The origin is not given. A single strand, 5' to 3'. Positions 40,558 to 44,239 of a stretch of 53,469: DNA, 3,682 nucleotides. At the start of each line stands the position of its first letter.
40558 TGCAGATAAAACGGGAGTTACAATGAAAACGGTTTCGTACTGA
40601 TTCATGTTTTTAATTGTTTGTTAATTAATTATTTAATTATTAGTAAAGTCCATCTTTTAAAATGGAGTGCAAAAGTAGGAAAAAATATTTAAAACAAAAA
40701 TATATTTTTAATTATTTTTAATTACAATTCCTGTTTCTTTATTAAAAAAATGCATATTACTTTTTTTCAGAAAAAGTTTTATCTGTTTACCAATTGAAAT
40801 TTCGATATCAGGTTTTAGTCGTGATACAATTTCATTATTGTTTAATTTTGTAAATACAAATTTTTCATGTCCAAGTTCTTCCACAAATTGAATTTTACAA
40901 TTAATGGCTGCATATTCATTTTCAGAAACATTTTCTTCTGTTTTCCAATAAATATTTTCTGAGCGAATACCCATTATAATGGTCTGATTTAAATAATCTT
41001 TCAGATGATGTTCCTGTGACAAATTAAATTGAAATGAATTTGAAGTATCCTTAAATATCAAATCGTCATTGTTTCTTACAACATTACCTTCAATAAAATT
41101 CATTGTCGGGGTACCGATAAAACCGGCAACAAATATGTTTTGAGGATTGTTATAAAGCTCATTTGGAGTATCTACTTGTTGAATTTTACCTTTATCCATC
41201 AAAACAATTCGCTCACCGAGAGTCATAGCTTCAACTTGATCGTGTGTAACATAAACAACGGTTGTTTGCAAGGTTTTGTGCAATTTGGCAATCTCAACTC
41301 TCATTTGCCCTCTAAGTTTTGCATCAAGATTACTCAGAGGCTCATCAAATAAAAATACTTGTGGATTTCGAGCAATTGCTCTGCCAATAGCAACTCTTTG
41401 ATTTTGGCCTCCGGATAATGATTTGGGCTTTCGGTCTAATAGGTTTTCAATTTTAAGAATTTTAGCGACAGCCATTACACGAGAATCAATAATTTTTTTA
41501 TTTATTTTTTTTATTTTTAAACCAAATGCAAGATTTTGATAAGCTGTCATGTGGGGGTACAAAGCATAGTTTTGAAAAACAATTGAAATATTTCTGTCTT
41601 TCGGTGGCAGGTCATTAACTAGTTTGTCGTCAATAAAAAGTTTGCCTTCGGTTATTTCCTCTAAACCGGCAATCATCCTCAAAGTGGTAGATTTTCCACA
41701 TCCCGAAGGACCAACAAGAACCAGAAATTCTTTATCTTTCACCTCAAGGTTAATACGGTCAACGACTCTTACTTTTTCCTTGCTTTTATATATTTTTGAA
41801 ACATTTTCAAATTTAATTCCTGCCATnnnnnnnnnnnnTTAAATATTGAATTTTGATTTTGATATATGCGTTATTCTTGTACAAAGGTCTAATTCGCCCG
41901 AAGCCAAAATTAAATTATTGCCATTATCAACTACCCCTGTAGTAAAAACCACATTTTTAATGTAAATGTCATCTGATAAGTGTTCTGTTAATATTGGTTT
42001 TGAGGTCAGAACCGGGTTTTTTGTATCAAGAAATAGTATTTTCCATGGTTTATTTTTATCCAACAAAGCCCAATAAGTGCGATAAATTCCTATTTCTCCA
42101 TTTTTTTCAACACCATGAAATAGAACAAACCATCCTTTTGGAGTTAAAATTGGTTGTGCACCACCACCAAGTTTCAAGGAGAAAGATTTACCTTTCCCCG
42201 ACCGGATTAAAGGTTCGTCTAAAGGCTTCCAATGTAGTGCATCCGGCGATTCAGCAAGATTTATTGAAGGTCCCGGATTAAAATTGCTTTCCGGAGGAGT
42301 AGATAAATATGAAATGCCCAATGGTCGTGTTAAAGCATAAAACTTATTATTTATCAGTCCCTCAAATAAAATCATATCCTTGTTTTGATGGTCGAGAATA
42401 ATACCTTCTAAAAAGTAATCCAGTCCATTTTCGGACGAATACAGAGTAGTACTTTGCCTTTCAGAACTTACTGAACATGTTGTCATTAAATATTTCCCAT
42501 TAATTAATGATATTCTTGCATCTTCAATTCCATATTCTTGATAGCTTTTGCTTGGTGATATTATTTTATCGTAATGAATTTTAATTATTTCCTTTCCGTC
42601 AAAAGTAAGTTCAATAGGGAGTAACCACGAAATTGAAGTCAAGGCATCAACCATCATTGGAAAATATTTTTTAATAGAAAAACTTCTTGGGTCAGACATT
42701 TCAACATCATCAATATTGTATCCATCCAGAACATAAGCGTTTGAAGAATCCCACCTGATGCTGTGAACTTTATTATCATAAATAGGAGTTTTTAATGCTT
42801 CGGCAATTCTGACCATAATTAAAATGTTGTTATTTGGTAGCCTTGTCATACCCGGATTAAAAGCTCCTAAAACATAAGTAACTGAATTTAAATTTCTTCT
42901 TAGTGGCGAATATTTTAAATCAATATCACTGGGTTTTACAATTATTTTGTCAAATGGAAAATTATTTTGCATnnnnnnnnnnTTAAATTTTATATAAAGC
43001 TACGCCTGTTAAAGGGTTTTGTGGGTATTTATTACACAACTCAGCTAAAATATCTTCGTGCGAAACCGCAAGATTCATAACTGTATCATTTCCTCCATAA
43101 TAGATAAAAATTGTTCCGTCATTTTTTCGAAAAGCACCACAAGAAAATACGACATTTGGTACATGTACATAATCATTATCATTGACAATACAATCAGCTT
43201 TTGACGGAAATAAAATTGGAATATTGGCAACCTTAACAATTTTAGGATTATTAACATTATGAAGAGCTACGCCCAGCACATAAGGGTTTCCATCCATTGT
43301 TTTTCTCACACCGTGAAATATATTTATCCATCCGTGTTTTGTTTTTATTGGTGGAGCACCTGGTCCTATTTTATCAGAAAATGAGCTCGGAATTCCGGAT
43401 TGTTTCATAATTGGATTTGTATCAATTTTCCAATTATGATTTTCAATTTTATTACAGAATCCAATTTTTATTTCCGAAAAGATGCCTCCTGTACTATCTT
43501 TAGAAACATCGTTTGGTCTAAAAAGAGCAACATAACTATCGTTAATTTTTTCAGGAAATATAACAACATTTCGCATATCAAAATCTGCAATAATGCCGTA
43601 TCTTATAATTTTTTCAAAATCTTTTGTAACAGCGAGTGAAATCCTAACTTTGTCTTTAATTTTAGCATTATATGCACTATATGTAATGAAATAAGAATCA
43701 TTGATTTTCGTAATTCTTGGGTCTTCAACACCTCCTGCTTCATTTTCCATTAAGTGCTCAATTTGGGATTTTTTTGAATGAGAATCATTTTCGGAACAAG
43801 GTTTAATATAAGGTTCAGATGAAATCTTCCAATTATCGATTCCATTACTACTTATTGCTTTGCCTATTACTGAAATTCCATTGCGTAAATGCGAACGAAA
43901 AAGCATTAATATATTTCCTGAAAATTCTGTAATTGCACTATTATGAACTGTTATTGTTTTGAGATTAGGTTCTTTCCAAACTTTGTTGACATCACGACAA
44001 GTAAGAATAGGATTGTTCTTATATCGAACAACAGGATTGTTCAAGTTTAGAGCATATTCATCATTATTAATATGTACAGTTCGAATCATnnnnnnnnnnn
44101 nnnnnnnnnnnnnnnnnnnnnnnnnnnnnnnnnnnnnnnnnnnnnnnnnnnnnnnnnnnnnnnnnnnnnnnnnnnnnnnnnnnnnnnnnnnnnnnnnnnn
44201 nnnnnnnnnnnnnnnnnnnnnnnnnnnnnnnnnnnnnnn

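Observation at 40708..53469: Hybrid glycan-utilisation locus: complete CUT1 sugar ABC importer, three GH130 enzymes and T9SS/LamG proteins in a Bacteroidota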

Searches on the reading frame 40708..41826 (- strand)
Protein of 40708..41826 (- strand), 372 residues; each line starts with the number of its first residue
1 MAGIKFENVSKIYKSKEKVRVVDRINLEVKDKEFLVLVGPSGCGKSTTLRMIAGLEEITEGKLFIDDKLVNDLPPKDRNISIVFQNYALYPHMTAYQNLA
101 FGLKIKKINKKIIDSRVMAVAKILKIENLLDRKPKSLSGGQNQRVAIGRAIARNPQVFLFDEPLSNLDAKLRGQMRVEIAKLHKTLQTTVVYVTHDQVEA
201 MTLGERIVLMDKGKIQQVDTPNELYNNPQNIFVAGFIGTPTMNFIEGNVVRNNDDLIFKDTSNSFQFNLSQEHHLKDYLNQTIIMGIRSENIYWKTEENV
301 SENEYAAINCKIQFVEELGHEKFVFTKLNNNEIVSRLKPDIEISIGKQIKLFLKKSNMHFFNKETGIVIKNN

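Call 5: search_protein_families(library=pfam, proteins=[window:40708-41826:-], max_evalue=0.01)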
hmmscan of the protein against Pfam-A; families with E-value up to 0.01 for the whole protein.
window:40708-41826:- (372 aa): 9 families
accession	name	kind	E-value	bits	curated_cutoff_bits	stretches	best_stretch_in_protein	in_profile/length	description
PF00005.33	ABC_tran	-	1.7e-32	113.3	25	1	23-164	2-136/137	ABC transporter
PF17912.7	OB_MalK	-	4.6e-10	40.7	27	1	238-292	1-53/53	MalK OB fold domain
PF02463.25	SMC_N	-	1.4e-06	28.4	40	1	31-208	23-212/220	RecF/RecN/SMC N terminal domain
PF03215.21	Rad17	-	8.1e-06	26.3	23.8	1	21-99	34-112/186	Rad17 P-loop domain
PF13304.12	AAA_21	-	9.7e-05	23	27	0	34-57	1-24/304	AAA domain, putative AbiEii toxin, Type IV TA system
PF13401.12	AAA_22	-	0.00025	21.8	27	1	31-76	4-33/130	AAA domain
PF20720.3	nSTAND3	-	0.00063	19.9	27.2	0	28-53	13-38/155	Novel STAND NTPase 3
PF03193.22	RsgA_GTPase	-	0.00093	19.5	30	1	13-58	88-132/174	RsgA GTPase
PF20703.3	nSTAND1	-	0.0069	16.5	27.1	1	21-55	22-54/379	Novel STAND NTPase 1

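Call 18: search_protein_families(library=ncbifam, proteins=[window:40708-41826:-], max_evalue=0.001)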
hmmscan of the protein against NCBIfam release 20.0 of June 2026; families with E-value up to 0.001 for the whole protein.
window:40708-41826:- (372 aa): 186 families (the best 25 are shown)
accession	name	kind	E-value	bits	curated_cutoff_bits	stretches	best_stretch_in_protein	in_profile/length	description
NF008653.0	PRK11650.1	subfamily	7.4e-144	479.2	432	1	1-369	1-355/357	sn-glycerol-3-phosphate ABC transporter ATP-binding protein UgpC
NF008233.0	PRK11000.1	equivalog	6.1e-121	403.7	568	1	1-364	1-356/369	maltose/maltodextrin ABC transporter ATP-binding protein MalK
NF040933.2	ABC_arch_GlcV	equivalog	5.9e-101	337.9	450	1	4-361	3-357/357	glucose ABC transporter ATP-binding protein GlcV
NF006987.0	PRK09452.1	equivalog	4.9e-96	321.7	482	1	9-299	20-306/378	spermidine/putrescine ABC transporter ATP-binding protein PotA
TIGR03265.1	PhnT2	equivalog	9.8e-92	307.9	457.7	1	8-361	6-352/353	putative 2-aminoethylphosphonate ABC transporter ATP-binding protein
TIGR01187.1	potA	subfamily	4.9e-91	305.2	355.6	1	37-354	1-318/325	polyamine ABC transporter ATP-binding protein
NF043075.1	MMSYN1_0197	equivalog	1.3e-89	300.5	550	1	6-361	5-339/341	spermidine/putrescine ABC transporter ATP-binding protein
NF040840.2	tungstate_WtpC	equivalog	6.4e-82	275.6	440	1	4-361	2-347/347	tungstate ABC transporter ATP-binding protein WtpC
NF008513.0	PRK11432.1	equivalog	2.4e-80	270.1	496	1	6-361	6-347/351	ferric ABC transporter ATP-binding protein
TIGR00968.1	3a0106s01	subfamily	1.7e-79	266.7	342.75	1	9-239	3-233/237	sulfate ABC transporter ATP-binding protein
NF008621.0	PRK11607.1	equivalog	8e-76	255.3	613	1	9-335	22-343/377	putrescine ABC transporter ATP-binding subunit PotG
TIGR03258.1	PhnT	equivalog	4.7e-74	249.6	499.15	1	2-256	7-259/359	2-aminoethylphosphonate ABC transport system ATP-binding subunit PhnT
NF008105.0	PRK10851.1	equivalog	1.4e-71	241.1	502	1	9-249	5-247/362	sulfate/thiosulfate ABC transporter ATP-binding protein CysA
TIGR01186.1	proV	subfamily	3.8e-66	223.6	326.6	1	21-240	8-233/363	betaine/proline/choline family ABC transporter ATP-binding protein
TIGR03415.1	ABC_choXWV_ATP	equivalog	3.5e-54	184.2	483.75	1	10-279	28-307/382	choline ABC transporter ATP-binding protein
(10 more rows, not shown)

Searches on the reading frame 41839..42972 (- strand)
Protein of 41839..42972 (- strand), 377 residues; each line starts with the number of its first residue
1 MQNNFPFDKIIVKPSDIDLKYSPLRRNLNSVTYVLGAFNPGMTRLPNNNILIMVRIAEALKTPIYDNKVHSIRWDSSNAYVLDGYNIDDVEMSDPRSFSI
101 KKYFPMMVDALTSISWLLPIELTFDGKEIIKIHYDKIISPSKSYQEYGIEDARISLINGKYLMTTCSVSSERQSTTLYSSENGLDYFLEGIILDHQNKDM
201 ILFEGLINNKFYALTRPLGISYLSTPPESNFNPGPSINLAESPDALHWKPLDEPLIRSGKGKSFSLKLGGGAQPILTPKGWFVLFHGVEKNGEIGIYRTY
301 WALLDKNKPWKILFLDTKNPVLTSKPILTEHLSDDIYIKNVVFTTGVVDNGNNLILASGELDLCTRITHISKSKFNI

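Call 5: search_protein_families(library=pfam, proteins=[window:41839-42972:-], max_evalue=0.01)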
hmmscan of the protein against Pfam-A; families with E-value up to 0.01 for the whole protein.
window:41839-42972:- (377 aa): 1 family
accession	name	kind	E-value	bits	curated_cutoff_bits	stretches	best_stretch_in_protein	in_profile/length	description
PF04041.19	Glyco_hydro_130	-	4.5e-22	78.9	26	1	121-371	72-310/320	beta-1,4-mannooligosaccharide phosphorylase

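Call 13: search_solved_structures(query=window:41839-42972:-, max_evalue=0.001)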
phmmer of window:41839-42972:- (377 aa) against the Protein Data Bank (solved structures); distinct sequences matched with E-value up to 0.001: 11.
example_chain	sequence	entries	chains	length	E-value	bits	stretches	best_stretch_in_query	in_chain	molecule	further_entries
5b0p_A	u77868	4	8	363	1.1e-25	93.6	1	33-362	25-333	Lin0857 protein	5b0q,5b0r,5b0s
9eqq_A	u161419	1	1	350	1.1e-20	77.1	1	25-362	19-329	Uhgb_MS mannoside synthase from an unknown human gut bacterium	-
9erg_A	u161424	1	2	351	1.1e-20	77.1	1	25-362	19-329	Uhgb_MS mannoside synthase from an unknown human gut bacterium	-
9erh_A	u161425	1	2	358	1.2e-20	77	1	25-362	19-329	Uhgb_MS mannoside synthase from an unknown human gut bacterium in complex with 1,2-beta-ma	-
9fj8_A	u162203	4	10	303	9.2e-16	60.9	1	132-361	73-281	1,2-beta-oligomannan phosphorylase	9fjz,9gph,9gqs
7fip_A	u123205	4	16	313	6.2e-13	51.6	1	135-374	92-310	Beta-1,2-mannobiose phosphorylase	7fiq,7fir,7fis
1vkd_A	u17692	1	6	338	1.9e-11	46.7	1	197-324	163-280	conserved hypothetical protein TM1225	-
4udk_E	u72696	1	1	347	1e-10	44.3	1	147-316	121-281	UHGB_MP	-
4udg_A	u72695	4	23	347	1e-10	44.3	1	147-316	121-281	UHGB_MP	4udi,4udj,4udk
5ayd_A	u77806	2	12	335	1.3e-10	43.9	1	147-344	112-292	Beta-1,4-mannooligosaccharide phosphorylase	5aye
5ay9_A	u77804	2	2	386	1e-07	34.4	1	197-370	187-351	4-O-beta-D-mannosyl-D-glucose phosphorylase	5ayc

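Call 18: search_protein_families(library=ncbifam, proteins=[window:41839-42972:-], max_evalue=0.001)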
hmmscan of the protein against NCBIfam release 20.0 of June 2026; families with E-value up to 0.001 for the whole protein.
window:41839-42972:- (377 aa): 2 families
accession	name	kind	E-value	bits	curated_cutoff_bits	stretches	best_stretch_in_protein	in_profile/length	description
NF050092.1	BtaManbiosPhlase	equivalog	8.6e-41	140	550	1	33-362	25-333/351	BtaManbiosPhlase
NF052550.1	BManbPhaseBMBP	equivalog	2.7e-21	76.2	450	1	137-374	78-293/296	beta-1,2-mannobiose phosphorylase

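Call 41: search_solved_structures(query=window:41839-42972:-, max_evalue=1e-12, show_alignments=5)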
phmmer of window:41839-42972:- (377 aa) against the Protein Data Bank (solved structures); distinct sequences matched with E-value up to 1e-12: 6.
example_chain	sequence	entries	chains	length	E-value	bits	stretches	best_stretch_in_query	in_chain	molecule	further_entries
5b0p_A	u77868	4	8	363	1.1e-25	93.6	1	33-362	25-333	Lin0857 protein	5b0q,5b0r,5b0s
9eqq_A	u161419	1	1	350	1.1e-20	77.1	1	25-362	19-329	Uhgb_MS mannoside synthase from an unknown human gut bacterium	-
9erg_A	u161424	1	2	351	1.1e-20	77.1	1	25-362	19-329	Uhgb_MS mannoside synthase from an unknown human gut bacterium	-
9erh_A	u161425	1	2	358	1.2e-20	77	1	25-362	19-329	Uhgb_MS mannoside synthase from an unknown human gut bacterium in complex with 1,2-beta-ma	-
9fj8_A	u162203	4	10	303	9.2e-16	60.9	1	132-361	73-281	1,2-beta-oligomannan phosphorylase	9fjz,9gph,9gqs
7fip_A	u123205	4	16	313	6.2e-13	51.6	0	135-374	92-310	Beta-1,2-mannobiose phosphorylase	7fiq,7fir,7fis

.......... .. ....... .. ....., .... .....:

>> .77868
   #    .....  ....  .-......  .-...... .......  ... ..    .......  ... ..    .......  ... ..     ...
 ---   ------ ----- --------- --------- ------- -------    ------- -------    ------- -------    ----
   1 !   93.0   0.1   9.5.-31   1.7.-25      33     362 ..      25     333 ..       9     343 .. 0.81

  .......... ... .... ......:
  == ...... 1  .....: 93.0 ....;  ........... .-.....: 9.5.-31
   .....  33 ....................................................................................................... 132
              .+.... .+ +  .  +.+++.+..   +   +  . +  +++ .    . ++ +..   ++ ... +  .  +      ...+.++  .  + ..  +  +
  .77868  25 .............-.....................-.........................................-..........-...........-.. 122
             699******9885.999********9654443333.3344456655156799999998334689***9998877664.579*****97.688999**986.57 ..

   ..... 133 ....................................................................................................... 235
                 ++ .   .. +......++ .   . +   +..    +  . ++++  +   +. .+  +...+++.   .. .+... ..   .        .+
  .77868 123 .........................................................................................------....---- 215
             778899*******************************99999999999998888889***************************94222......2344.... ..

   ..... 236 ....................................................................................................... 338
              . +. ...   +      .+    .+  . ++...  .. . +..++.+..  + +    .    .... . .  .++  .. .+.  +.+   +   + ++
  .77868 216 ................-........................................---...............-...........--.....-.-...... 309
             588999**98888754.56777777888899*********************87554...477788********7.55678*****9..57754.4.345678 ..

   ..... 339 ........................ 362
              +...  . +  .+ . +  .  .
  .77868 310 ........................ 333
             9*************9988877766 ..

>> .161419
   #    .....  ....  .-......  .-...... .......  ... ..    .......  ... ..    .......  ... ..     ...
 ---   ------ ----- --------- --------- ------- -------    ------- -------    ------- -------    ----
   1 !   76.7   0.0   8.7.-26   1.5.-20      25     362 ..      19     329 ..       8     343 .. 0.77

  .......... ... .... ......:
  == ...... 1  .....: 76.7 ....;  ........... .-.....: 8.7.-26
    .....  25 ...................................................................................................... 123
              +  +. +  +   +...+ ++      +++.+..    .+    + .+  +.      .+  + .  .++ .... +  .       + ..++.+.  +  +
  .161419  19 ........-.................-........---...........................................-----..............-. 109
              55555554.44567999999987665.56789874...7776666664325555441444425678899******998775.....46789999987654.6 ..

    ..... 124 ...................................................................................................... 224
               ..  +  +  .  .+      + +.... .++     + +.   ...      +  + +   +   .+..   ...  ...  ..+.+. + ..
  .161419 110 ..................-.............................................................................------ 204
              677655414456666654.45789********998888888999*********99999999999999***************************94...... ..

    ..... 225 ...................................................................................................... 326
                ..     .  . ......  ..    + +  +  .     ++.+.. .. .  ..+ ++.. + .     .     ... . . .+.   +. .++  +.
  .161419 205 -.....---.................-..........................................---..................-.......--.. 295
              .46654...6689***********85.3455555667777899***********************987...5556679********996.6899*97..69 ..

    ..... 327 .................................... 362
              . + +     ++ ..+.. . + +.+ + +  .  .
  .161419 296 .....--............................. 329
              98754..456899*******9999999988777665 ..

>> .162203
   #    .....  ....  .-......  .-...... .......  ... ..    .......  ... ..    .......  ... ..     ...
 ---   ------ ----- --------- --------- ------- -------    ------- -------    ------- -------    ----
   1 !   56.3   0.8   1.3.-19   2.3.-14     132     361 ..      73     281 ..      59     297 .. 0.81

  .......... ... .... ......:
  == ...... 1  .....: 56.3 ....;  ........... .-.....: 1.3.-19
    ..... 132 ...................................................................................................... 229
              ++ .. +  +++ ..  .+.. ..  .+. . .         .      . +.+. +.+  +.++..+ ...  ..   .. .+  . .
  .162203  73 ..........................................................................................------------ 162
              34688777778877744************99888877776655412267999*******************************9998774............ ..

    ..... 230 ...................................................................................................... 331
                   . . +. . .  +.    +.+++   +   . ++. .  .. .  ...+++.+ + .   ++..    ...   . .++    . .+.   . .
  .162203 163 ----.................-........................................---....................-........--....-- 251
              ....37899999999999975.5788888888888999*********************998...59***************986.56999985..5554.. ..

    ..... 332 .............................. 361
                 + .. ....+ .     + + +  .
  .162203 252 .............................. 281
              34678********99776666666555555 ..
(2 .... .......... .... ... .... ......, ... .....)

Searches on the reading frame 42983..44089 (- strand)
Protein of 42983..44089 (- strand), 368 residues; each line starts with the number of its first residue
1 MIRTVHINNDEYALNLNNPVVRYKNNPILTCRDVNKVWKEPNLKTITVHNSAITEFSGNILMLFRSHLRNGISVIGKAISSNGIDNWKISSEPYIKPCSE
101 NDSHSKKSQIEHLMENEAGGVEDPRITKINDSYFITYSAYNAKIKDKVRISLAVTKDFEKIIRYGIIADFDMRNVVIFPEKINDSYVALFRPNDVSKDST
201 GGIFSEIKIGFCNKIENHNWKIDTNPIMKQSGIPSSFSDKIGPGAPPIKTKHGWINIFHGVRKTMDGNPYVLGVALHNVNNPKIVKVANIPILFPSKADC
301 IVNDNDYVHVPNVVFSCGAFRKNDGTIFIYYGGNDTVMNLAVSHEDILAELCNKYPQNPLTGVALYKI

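Call 5: search_protein_families(library=pfam, proteins=[window:42983-44089:-], max_evalue=0.01)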
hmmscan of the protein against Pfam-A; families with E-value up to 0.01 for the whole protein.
window:42983-44089:- (368 aa): 1 family
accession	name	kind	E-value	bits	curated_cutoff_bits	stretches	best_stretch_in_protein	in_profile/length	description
PF04041.19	Glyco_hydro_130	-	1.4e-41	142.9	26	1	39-351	26-317/320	beta-1,4-mannooligosaccharide phosphorylase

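Call 12: search_solved_structures(query=window:42983-44089:-, max_evalue=0.001)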
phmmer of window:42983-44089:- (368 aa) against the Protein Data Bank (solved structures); distinct sequences matched with E-value up to 0.001: 14.
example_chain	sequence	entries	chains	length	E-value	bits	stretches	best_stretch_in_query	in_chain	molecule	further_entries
9fj8_A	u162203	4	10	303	9.6e-34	120.3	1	110-343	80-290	1,2-beta-oligomannan phosphorylase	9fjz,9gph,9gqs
5b0p_A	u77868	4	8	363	6.4e-31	111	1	93-338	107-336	Lin0857 protein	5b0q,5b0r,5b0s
1vkd_A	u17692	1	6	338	2.9e-28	102.3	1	16-350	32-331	conserved hypothetical protein TM1225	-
7fip_A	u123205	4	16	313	7.6e-26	94.3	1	113-345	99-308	Beta-1,2-mannobiose phosphorylase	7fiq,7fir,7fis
4udg_A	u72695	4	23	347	4.8e-22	81.8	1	48-345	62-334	UHGB_MP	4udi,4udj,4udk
4udk_E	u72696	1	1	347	4.8e-22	81.8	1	48-345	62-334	UHGB_MP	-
3was_A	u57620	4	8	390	1e-19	74.1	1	19-363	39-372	4-O-beta-D-mannosyl-D-glucose phosphorylase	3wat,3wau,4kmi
5ay9_A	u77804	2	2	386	1.6e-19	73.5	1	121-359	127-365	4-O-beta-D-mannosyl-D-glucose phosphorylase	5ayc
9eqq_A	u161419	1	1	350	4.3e-18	68.8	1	115-341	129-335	Uhgb_MS mannoside synthase from an unknown human gut bacterium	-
9erg_A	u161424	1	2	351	4.3e-18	68.8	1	115-341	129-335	Uhgb_MS mannoside synthase from an unknown human gut bacterium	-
9erh_A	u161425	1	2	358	4.5e-18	68.7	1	115-346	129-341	Uhgb_MS mannoside synthase from an unknown human gut bacterium in complex with 1,2-beta-ma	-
5ayd_A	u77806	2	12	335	6.3e-18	68.3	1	116-348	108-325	Beta-1,4-mannooligosaccharide phosphorylase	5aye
3taw_A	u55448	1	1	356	4.3e-08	35.9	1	37-345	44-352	Hypothetical glycoside hydrolase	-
4onz_A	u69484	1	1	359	1.3e-07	34.3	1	48-343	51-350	putative glycoside hydrolase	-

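Call 18: search_protein_families(library=ncbifam, proteins=[window:42983-44089:-], max_evalue=0.001)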
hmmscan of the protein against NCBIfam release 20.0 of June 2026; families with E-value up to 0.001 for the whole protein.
window:42983-44089:- (368 aa): 3 families
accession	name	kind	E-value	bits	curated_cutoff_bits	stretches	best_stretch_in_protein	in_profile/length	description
NF050092.1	BtaManbiosPhlase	equivalog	1.3e-46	159.1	550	2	113-351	131-350/351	BtaManbiosPhlase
NF052550.1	BManbPhaseBMBP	equivalog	3.4e-42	144.8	450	1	23-344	7-290/296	beta-1,2-mannobiose phosphorylase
NF058598.1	BetMansidBT3780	equivalog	2.7e-11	43.2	550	1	18-344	35-363/366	beta-1,2-mannosidase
